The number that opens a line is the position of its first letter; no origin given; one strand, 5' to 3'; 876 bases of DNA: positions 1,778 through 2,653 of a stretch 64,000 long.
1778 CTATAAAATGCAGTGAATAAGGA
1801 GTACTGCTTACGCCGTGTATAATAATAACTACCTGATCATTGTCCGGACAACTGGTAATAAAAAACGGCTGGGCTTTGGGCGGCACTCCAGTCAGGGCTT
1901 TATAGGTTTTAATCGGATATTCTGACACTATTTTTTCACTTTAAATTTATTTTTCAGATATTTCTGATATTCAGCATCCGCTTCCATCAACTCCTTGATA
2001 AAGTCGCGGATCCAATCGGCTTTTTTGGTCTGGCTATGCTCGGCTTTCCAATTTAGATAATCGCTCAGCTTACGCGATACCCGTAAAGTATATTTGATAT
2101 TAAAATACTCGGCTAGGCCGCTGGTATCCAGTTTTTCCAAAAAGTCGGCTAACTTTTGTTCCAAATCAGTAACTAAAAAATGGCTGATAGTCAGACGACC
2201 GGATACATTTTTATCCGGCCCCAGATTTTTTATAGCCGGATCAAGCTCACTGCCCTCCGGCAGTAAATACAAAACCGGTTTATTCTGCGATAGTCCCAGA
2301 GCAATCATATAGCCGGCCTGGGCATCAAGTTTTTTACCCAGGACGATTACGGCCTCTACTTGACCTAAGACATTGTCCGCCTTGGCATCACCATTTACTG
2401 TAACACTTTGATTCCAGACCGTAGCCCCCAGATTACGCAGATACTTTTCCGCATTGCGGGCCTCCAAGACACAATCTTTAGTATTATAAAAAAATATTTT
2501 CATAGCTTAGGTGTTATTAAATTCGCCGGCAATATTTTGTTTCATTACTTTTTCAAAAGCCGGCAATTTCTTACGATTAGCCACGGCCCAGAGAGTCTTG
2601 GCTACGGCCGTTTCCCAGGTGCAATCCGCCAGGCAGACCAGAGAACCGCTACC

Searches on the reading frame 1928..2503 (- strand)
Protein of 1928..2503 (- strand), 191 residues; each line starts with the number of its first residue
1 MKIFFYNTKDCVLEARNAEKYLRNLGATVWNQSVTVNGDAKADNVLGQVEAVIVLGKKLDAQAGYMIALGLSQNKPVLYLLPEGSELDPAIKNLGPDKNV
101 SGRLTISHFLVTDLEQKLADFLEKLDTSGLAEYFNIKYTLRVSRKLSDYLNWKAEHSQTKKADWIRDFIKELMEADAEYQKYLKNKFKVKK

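Call 12: search_protein_families(library=pfam, proteins=[window:1928-2503:-], max_evalue=0.01)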
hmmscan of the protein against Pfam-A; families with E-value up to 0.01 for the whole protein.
window:1928-2503:- (191 aa): 0 families

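Call 45: search_solved_structures(query=A2, max_evalue=10, show_alignments=3)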
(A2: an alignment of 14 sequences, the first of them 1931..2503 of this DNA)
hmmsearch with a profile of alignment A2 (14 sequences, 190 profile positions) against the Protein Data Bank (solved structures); distinct sequences matched with E-value up to 10: 6.
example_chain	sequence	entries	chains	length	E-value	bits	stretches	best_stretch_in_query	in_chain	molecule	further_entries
9zg7_B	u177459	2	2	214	0.24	14.6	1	138-156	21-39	Antibody DH511.1 Fab light chain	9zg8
5u3j_L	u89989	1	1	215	0.25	14.5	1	138-156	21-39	DH511.1 Light Chain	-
6h3z_A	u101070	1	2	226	0.68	13.1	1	13-95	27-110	CCR4-not transcription complex subunit 1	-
8hfr_xI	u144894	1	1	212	1.1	12.4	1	81-164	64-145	Shuttling pre-60S factor ECM1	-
7y0n_J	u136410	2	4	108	1.3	12.1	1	138-156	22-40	Light chain of R15-F7 | light chain of R15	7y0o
1wwr_A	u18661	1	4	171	1.4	12.1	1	68-128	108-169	tRNA adenosine deaminase TadA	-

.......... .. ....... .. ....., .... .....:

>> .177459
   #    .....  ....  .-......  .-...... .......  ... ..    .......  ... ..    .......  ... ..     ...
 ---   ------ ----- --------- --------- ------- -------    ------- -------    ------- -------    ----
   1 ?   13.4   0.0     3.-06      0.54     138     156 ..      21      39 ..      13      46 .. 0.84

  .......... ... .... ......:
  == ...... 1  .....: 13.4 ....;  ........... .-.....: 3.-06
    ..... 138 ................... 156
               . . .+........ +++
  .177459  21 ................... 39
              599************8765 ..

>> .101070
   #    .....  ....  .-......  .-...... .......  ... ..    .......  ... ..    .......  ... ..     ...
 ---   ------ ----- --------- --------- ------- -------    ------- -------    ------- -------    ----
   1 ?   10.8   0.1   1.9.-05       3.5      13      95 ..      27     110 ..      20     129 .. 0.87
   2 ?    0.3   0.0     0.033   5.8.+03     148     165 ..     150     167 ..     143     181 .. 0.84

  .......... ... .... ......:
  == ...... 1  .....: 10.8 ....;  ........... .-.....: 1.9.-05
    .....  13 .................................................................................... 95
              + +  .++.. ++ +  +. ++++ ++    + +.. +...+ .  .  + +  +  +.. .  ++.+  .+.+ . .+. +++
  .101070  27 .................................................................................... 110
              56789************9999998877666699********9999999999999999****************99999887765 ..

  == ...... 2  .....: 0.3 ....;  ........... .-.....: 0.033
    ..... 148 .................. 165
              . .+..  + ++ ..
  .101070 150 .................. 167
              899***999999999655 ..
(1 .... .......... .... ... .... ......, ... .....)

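Call 46: search_protein_families(library=pfam, alignment_id=A2, max_evalue=10)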
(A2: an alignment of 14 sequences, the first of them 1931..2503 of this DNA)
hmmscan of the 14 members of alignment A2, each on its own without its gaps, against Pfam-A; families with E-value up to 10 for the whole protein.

A. member 1, window:1931-2503:- (191 aa): 0 families

B. families by the number of members that match (of 14 scanned): 17 families
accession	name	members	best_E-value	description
PF11647.13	MLD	3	0.082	Membrane Localization Domain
PF15735.10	DUF4683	2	0.036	Domain of unknown function (DUF4683)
PF11463.14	R-HINP1I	1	0.0044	R.HinP1I restriction endonuclease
PF01380.27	SIS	1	0.011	SIS domain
PF05588.17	Botulinum_HA-17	1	0.011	Clostridium botulinum HA-17 domain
PF22889.1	Tea_mid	1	0.025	Telomere ends associated, middle domain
PF10977.13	DUF2797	1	0.031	Protein of unknown function (DUF2797)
PF09626.15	DHC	1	0.044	Dihaem cytochrome c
PF01843.25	DIL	1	0.047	DIL domain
PF19774.5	DUF6260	1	0.057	Family of unknown function (DUF6260)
PF19508.4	DUF6042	1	0.075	Family of unknown function (DUF6042)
PF10008.16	DUF2251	1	0.1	Uncharacterized protein conserved in bacteria (DUF2251)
PF02558.23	ApbA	1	0.13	Ketopantoate reductase PanE/ApbA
PF25179.1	LMF1_C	1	0.15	Lipase maturation factor C-terminal domain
PF12694.12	cpYpsA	1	0.15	Circularly permutated YpsA SLOG family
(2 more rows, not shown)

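Call 47: find_homologous_proteins(query=window:1931-2503:-)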
Query window:1931-2503:- (191 aa): 19 proteins with E <= 0.001 among 158 candidates.
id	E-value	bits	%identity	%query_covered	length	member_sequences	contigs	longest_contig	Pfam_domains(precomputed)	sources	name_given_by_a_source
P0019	1.0e-120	418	100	100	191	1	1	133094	-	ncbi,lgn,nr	ncbi:MAG: hypothetical protein C3F02_00465 [Parcubacteria group bacterium]|nr:MAG: hypothetical prot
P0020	3.5e-85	303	74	99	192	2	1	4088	-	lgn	-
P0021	3.6e-70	254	64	99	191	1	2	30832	-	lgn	-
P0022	8.0e-51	191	49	100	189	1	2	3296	-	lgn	-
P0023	7.8e-46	174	48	99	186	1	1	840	-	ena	-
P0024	6.8e-44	168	47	100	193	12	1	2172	-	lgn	-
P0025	5.5e-42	162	42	100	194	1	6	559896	-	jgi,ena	jgi:hypothetical protein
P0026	1.2e-40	157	42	100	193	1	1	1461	-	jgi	jgi:predicted DNA-binding protein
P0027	1.4e-40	157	42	100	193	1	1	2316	-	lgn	-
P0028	1.2e-39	154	43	100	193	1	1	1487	-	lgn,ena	-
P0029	1.8e-39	154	43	100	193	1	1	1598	-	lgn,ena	-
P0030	3.0e-39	153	40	100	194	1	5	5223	-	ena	-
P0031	1.1e-38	151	41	98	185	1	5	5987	-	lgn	-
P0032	3.1e-38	150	42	98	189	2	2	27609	-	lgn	-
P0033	4.2e-36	143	40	100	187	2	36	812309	-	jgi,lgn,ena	jgi:hypothetical protein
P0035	1.3e-34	138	41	98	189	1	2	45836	-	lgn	-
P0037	5.8e-32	129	39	99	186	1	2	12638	-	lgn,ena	-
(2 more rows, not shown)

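Call 50: find_encoding_contigs(protein=P0021, flank=10000, max_places=3)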
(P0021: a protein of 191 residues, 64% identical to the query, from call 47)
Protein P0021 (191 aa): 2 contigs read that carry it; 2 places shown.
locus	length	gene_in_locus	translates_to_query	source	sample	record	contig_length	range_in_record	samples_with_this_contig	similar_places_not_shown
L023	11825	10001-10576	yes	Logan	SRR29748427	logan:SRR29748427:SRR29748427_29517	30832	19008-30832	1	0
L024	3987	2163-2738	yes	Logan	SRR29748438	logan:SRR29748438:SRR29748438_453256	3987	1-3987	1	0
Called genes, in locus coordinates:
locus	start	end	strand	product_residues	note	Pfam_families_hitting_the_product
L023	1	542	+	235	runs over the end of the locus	PF00696:AA_kinase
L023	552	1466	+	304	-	PF04468:PSP1, PF28472:PSP1_3rd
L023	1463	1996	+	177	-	-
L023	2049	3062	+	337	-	PF00044:Gp_dh_N, PF02800:Gp_dh_C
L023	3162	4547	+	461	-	PF01406:tRNA-synt_1e, PF01921:tRNA-synt_1f (faint), PF09334:tRNA-synt_1g (weak), PF23493:CysS_C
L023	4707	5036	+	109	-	-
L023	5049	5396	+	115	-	-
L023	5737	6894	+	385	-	-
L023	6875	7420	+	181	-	-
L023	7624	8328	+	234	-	PF16927:HisKA_7TM (weak)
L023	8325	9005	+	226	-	PF16927:HisKA_7TM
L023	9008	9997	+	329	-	PF00710:Asparaginase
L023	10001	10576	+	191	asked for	-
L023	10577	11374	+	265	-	PF02230:Abhydrolase_2 (faint), PF12740:PETase (faint), PF00561:Abhydrolase_1, PF05057:DUF676 (faint), PF12146:Hydrolase_4, PF12697:Abhydrolase_6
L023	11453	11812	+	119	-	PF04480:DUF559, PF18741:MTES_1575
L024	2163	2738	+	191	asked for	-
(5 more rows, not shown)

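Call 51: find_encoding_contigs(protein=P0020, flank=10000, max_places=3)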
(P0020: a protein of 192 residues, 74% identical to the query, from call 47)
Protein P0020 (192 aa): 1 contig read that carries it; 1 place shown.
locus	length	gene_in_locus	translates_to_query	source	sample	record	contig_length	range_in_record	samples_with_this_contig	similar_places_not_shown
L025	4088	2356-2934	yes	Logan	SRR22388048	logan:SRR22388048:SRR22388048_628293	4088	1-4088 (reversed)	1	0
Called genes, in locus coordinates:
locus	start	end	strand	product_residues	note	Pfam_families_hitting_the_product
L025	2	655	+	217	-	?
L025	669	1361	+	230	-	PF16927:HisKA_7TM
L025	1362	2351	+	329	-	PF00710:Asparaginase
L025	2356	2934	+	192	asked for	-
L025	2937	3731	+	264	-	PF00561:Abhydrolase_1, PF12146:Hydrolase_4, PF12697:Abhydrolase_6, PF20408:Abhydrolase_11 (faint)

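Call 55: predict_structure(alignment_id=A3)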
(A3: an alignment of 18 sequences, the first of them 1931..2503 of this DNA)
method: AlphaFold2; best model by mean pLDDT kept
length: 191 residues; sequences in the alignment: 18
mean_pLDDT: 74.4   pTM: 0.61
mean pLDDT of the five models: 74.4, 73.6, 71.7, 70.7, 69.7
residues with pLDDT >= 90: 2; 70-90: 141; 50-70: 27; < 50: 21
segments of 3 or more residues with pLDDT < 50: 34-42, 128-138
pLDDT, mean of each block of 10 residues (from residue 1): 85 85 80 48 64 86 83 86 80 68 83 83 63 45 76 82 76 79 66 42
secondary structure, 60 per line:
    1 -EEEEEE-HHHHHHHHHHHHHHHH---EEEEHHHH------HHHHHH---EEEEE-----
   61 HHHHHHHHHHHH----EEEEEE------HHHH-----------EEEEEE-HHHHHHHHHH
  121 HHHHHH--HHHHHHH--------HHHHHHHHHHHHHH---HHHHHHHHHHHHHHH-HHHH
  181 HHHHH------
elements in order: E2-7 H9-24 E28-31 H32-35 H42-47 E51-55 H61-72 E77-82 H89-92 E104-109 H111-126 H129-135 H144-157 H161-175 H177-185

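Call 58: fold_search(model_id=the predicted structure, library=pdb)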
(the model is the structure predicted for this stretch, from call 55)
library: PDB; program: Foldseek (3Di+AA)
matches with E <= 10: 1603; with E <= 0.001: 28
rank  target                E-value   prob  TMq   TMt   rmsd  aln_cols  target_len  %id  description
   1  8rpt_A                6.6e-05  1.00  0.47  0.64   4.1       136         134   18  Crystal structure of human DNPH1 mutant- D80A (released 2024-11-20)
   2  9i9q_B                9.5e-05  1.00  0.51  0.77   3.6       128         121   16  Crystal structure of DNPH1 bound by compound 2. (released 2025-11-12)
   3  4jem_A                1.4e-04  1.00  0.55  0.66   3.0       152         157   12  Crystal structure of MilB complexed with cytidine 5'-monophosphate (released 2013-09-11)
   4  9i6e_A                2.0e-04  1.00  0.50  0.67   4.4       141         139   18  Crystal structure of DNPH1 bound by compound 5. (released 2025-11-12)
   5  4kxm_B                2.4e-04  1.00  0.54  0.75   2.9       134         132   21  Crystal structure of DNPH1 (RCL) WITH N6-ISOPENTENYL-AMP (released 2014-02-05)
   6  4jem_B                2.5e-04  1.00  0.53  0.65   3.4       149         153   11  Crystal structure of MilB complexed with cytidine 5'-monophosphate (released 2013-09-11)
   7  8os9_B                2.9e-04  1.00  0.47  0.69   4.2       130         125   17  Structure of Homo sapiens 2'-deoxynucleoside 5'-phosphate N-hydrolase 1 (DNPH1) (released 2023-08-30)
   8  9rpo_A                3.2e-04  1.00  0.52  0.79   3.4       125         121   17  Crystal structure of DNPH1 bound by compound 3 (released 2025-12-24)
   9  8os9_A                3.4e-04  1.00  0.47  0.69   4.2       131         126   16  Structure of Homo sapiens 2'-deoxynucleoside 5'-phosphate N-hydrolase 1 (DNPH1) (released 2023-08-30)
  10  9i6e_B                3.7e-04  1.00  0.48  0.66   4.5       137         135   17  Crystal structure of DNPH1 bound by compound 5. (released 2025-11-12)
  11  4kxm_C                4.1e-04  1.00  0.54  0.76   2.7       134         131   21  Crystal structure of DNPH1 (RCL) WITH N6-ISOPENTENYL-AMP (released 2014-02-05)
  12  9i57_A                4.1e-04  1.00  0.53  0.69   3.1       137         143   18  Crystal structure of DNPH1 bound by compound 39. (released 2025-11-12)
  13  4fyi_B                4.1e-04  1.00  0.52  0.74   3.3       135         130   20  Crystal structure of rcl with 6-cyclopentyl-AMP (released 2013-01-02)
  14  9ia6_C                4.1e-04  1.00  0.49  0.71   4.5       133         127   17  Crystal structure of DNPH1 bound by compound 3. (released 2025-11-12)
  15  4ohr                  4.7e-04  1.00  0.54  0.65   3.2       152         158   12  Crystal structure of MilB from Streptomyces rimofaciens (released 2014-06-25)
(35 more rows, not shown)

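Call 68: find_encoding_contigs(protein=P0033, flank=10000, max_places=3)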
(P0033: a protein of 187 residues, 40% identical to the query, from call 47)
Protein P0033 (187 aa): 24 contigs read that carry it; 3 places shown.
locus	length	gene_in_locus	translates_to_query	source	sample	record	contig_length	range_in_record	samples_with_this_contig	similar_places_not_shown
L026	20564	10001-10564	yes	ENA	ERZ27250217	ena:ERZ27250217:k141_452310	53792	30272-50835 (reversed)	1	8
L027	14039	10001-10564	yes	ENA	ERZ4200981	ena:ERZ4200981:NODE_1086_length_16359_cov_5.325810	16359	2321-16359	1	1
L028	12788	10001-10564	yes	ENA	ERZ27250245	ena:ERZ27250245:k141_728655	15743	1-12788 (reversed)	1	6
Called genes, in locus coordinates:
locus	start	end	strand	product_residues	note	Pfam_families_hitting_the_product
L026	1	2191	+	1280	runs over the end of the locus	PF07728:AAA_5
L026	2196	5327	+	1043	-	PF13519:VWA_2 (faint), PF01841:Transglut_core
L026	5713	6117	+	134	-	-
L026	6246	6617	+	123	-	-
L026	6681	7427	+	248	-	PF22435:MRM3-like_sub_bind, PF00588:SpoU_methylase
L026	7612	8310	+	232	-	-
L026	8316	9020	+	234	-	PF16927:HisKA_7TM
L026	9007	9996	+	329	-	PF00710:Asparaginase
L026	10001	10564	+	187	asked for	-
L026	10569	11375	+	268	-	PF00561:Abhydrolase_1, PF05057:DUF676 (weak), PF12146:Hydrolase_4, PF12697:Abhydrolase_6 (weak)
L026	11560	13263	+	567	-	PF00501:AMP-binding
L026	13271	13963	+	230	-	PF16927:HisKA_7TM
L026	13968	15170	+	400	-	PF00155:Aminotran_1_2, PF01053:Cys_Met_Meta_PP (weak), PF01212:Beta_elim_lyase (weak)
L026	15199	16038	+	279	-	PF00551:Formyl_trans_N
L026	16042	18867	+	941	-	PF16927:HisKA_7TM, PF01590:GAF (faint), PF13492:GAF_3 (faint), PF13185:GAF_2 (weak), PF00512:HisKA, PF02518:HATPase_c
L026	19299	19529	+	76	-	-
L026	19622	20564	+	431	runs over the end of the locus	PF00675:Peptidase_M16, PF05193:Peptidase_M16_C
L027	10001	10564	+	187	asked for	-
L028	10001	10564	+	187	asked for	-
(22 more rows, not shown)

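Call 69: find_encoding_contigs(protein=P0025, flank=10000, max_places=2)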
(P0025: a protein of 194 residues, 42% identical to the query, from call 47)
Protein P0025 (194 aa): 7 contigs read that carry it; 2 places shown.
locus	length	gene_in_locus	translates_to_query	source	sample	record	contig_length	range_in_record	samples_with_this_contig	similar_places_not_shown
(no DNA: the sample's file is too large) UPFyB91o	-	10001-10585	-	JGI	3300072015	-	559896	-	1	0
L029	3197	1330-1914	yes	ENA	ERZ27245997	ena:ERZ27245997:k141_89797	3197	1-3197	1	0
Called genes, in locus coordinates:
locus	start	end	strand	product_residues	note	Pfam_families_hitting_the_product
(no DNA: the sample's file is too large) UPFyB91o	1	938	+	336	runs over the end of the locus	PF00044:Gp_dh_N, PF02800:Gp_dh_C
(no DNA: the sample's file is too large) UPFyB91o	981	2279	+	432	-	-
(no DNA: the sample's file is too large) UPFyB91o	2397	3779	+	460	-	PF00133:tRNA-synt_1 (faint), PF01406:tRNA-synt_1e, PF09334:tRNA-synt_1g (faint), PF23493:CysS_C (weak)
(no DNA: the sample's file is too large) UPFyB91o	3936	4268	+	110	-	-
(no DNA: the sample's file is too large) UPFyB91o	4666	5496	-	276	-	PF24827:AstE_AspA_cat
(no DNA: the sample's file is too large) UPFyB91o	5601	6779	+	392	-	PF00579:tRNA-synt_1b, PF22421:SYY_C-terminal, PF01479:S4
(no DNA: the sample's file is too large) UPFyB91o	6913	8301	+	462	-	PF16927:HisKA_7TM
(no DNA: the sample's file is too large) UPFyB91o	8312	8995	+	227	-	PF16927:HisKA_7TM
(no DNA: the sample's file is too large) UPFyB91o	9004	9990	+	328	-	PF00710:Asparaginase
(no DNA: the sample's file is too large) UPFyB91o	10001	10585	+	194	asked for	-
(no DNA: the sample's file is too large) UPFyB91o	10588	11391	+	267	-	PF00561:Abhydrolase_1, PF12146:Hydrolase_4, PF12697:Abhydrolase_6, PF00326:Peptidase_S9 (weak)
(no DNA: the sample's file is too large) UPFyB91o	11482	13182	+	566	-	PF00501:AMP-binding, PF23562:AMP-binding_C_3 (faint)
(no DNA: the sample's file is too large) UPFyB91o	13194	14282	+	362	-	-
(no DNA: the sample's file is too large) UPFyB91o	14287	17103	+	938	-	PF16927:HisKA_7TM, PF01590:GAF (faint), PF13185:GAF_2 (faint), PF13492:GAF_3 (faint), PF00512:HisKA, PF02518:HATPase_c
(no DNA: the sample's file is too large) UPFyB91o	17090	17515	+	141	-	PF00293:NUDIX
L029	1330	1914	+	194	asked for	-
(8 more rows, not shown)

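Call 97: find_encoding_contigs(protein=P0035, flank=10000, max_places=2)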
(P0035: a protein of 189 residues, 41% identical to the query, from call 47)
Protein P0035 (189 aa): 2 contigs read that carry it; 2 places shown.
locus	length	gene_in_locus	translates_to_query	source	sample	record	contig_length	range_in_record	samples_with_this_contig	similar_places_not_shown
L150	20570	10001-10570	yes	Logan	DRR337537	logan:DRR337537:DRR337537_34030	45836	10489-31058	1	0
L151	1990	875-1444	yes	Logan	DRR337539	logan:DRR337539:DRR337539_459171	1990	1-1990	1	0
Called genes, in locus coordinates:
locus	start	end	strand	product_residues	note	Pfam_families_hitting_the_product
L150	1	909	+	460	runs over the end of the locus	PF01406:tRNA-synt_1e, PF01921:tRNA-synt_1f (faint), PF09334:tRNA-synt_1g (weak), PF09190:DALR_2 (faint), PF23493:CysS_C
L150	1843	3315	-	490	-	-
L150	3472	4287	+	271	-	-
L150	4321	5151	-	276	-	PF24827:AstE_AspA_cat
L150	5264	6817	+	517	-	PF00221:Lyase_aromatic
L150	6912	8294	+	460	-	PF16927:HisKA_7TM (weak)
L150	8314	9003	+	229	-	-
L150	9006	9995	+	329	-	PF00710:Asparaginase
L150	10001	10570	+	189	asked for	-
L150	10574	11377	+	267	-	PF05057:DUF676 (weak), PF12146:Hydrolase_4, PF00561:Abhydrolase_1, PF12697:Abhydrolase_6, PF00326:Peptidase_S9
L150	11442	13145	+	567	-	PF00501:AMP-binding, PF23562:AMP-binding_C_3 (weak)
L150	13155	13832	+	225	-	-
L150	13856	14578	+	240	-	PF01209:Ubie_methyltran, PF13489:Methyltransf_23, PF05175:MTS, PF06325:PrmA, PF13847:Methyltransf_31, PF08241:Methyltransf_11, PF08242:Methyltransf_12, PF13649:Methyltransf_25, +4 more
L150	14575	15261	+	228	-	PF13444:Acetyltransf_5 (weak), PF21926:FeeM (weak)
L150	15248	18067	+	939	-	PF16927:HisKA_7TM, PF01590:GAF (faint), PF13492:GAF_3 (faint), PF13185:GAF_2, PF00512:HisKA, PF02518:HATPase_c, PF13589:HATPase_c_3 (weak)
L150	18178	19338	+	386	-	PF25023:TEN_YD-shell, PF03527:RHS, PF05257:CHAP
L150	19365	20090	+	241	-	-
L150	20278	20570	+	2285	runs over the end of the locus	PF03534:SpvB, PF05593:RHS_repeat (faint), PF13517:FG-GAP_3, PF13385:Laminin_G_3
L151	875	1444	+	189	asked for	-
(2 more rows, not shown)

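Call 98: find_encoding_contigs(protein=P0032, flank=10000, max_places=2)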
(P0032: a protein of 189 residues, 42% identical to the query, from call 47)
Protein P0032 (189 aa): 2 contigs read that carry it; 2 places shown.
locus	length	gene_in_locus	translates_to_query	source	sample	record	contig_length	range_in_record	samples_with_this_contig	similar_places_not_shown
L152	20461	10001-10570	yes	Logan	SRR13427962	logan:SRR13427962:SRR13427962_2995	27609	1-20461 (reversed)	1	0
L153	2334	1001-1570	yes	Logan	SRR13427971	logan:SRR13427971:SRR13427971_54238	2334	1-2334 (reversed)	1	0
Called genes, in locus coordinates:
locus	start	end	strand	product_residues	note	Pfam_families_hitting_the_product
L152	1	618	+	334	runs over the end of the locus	PF00044:Gp_dh_N, PF02800:Gp_dh_C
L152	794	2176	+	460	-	PF01406:tRNA-synt_1e, PF01921:tRNA-synt_1f (faint), PF09334:tRNA-synt_1g (weak), PF23493:CysS_C (weak)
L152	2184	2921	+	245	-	PF22435:MRM3-like_sub_bind, PF00588:SpoU_methylase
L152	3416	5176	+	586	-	PF04055:Radical_SAM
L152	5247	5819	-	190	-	-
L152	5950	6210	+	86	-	PF12728:HTH_17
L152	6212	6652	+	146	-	PF02661:Fic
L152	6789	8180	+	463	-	PF16927:HisKA_7TM, PF01590:GAF (faint)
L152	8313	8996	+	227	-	-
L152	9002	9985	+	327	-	PF00710:Asparaginase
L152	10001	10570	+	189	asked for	-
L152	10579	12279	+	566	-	PF00501:AMP-binding, PF23562:AMP-binding_C_3 (weak)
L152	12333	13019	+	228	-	PF16927:HisKA_7TM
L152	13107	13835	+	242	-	PF01209:Ubie_methyltran, PF13489:Methyltransf_23, PF05175:MTS, PF06325:PrmA, PF07021:MetW, PF08241:Methyltransf_11, PF08242:Methyltransf_12, PF13649:Methyltransf_25, +5 more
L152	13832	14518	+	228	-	PF00765:Autoind_synth (weak), PF21926:FeeM (weak)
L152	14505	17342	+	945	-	PF16927:HisKA_7TM, PF01590:GAF (faint), PF13492:GAF_3 (faint), PF13185:GAF_2 (weak), PF00512:HisKA, PF02518:HATPase_c, PF13589:HATPase_c_3 (faint)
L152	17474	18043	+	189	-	-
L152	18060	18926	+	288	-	PF04055:Radical_SAM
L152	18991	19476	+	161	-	-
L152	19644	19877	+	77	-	-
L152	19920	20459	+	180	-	?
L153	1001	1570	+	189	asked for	-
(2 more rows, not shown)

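Call 99: find_encoding_contigs(protein=P0037, flank=10000, max_places=2)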
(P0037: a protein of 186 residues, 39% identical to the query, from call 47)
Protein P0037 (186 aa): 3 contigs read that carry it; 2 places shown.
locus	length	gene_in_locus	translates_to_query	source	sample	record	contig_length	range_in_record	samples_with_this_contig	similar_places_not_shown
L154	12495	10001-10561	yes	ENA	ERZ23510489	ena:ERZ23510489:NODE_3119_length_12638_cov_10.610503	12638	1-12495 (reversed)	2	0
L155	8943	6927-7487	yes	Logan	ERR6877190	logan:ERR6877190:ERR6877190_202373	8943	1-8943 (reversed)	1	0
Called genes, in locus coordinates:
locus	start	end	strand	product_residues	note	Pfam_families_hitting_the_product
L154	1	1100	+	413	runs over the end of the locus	?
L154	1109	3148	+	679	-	PF11617:Cu-binding_MopE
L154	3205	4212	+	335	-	PF00044:Gp_dh_N, PF02800:Gp_dh_C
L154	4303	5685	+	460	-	PF01406:tRNA-synt_1e, PF01921:tRNA-synt_1f (faint), PF09334:tRNA-synt_1g (faint), PF23493:CysS_C (weak)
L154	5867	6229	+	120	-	-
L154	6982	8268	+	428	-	PF16927:HisKA_7TM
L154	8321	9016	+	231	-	-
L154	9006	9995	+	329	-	PF00710:Asparaginase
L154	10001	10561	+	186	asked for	-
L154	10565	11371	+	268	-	PF12146:Hydrolase_4, PF00561:Abhydrolase_1, PF12697:Abhydrolase_6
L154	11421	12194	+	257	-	PF13489:Methyltransf_23, PF13847:Methyltransf_31, PF08241:Methyltransf_11, PF08242:Methyltransf_12, PF13649:Methyltransf_25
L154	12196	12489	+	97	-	PF16927:HisKA_7TM (weak)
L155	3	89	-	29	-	?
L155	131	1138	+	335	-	PF00044:Gp_dh_N, PF02800:Gp_dh_C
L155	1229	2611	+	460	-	PF01406:tRNA-synt_1e, PF01921:tRNA-synt_1f (faint), PF09334:tRNA-synt_1g (faint), PF23493:CysS_C (weak)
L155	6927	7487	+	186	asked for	-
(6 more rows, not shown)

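Call 109: find_homologous_proteins(query=A3, max_evalue=0.001)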
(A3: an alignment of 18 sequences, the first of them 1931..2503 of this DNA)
Query A3 (18 sequences) (191 aa, profile of the alignment): 124 proteins with E <= 0.001 among 5640 candidates; the best 120 are listed.
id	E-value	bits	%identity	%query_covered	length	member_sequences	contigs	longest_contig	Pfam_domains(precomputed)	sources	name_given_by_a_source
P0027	3.6e-83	296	42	100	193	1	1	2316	-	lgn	-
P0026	3.6e-83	296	42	100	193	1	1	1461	-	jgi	jgi:predicted DNA-binding protein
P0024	5.7e-82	292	47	100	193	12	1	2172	-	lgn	-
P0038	1.3e-81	291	43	100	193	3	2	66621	-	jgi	jgi:predicted DNA-binding protein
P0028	1.5e-81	291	43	100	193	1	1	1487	-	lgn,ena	-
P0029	5.2e-81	289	43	100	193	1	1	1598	-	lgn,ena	-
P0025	1.1e-80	288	42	100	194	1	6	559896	-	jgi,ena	jgi:hypothetical protein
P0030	1.4e-80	288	40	100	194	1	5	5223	-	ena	-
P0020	3.6e-79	283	74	99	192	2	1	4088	-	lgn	-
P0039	3.2e-78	280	43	100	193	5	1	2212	-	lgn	-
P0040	3.6e-78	280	42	100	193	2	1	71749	-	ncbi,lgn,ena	-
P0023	2.8e-77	277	48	99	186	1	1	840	-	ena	-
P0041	1.3e-76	275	41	100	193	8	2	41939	-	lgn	-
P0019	3.7e-76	273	100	100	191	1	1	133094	-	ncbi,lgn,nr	ncbi:MAG: hypothetical protein C3F02_00465 [Parcubacteria group bacterium]|nr:MAG: hypothetical prot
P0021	6.3e-76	272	64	99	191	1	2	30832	-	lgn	-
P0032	9.3e-76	272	42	98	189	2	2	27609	-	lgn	-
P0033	3.7e-73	263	40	100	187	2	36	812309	-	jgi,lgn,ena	jgi:hypothetical protein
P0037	1.4e-71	258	39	99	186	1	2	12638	-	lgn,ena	-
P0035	2.3e-71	257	41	98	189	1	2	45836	-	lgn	-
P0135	3.0e-33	133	29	96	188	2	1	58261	-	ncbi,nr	ncbi:MAG: hypothetical protein Q8P32_04100 [Candidatus Komeilibacteria bacterium]|nr:hypothetical pr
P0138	7.7e-29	119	29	86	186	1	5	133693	-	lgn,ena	-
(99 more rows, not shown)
